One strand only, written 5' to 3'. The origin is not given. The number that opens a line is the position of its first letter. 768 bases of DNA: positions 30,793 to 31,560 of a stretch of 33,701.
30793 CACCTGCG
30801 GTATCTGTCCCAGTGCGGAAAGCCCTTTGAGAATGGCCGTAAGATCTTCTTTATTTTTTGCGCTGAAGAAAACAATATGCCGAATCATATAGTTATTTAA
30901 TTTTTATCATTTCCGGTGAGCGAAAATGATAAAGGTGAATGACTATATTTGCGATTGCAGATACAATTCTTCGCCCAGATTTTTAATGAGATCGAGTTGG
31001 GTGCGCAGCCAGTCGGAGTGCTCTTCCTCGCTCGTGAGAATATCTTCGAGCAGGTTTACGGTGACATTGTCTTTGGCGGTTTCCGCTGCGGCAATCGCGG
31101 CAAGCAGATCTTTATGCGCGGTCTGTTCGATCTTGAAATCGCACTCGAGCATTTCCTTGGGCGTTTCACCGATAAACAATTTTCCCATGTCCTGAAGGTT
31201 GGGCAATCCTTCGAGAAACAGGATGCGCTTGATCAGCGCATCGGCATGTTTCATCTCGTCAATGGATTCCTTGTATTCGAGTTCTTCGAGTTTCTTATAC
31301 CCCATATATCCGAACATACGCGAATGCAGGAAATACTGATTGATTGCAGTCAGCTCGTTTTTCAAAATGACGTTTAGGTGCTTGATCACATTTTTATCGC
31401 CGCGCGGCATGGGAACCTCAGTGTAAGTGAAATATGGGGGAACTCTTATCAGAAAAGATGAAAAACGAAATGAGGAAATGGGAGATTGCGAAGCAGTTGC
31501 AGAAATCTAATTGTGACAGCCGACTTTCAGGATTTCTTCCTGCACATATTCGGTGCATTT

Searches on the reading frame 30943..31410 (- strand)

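Call 58: search_protein_families(library=pfam, proteins=[window:30943-31410:-], max_evalue=0.01)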
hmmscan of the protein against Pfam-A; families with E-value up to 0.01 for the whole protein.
window:30943-31410:- (155 aa): 1 family
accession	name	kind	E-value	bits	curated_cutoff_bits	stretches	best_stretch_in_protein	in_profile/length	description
PF00210.30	Ferritin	-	1.3e-35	122.9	24.5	1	9-143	1-140/142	Ferritin-like domain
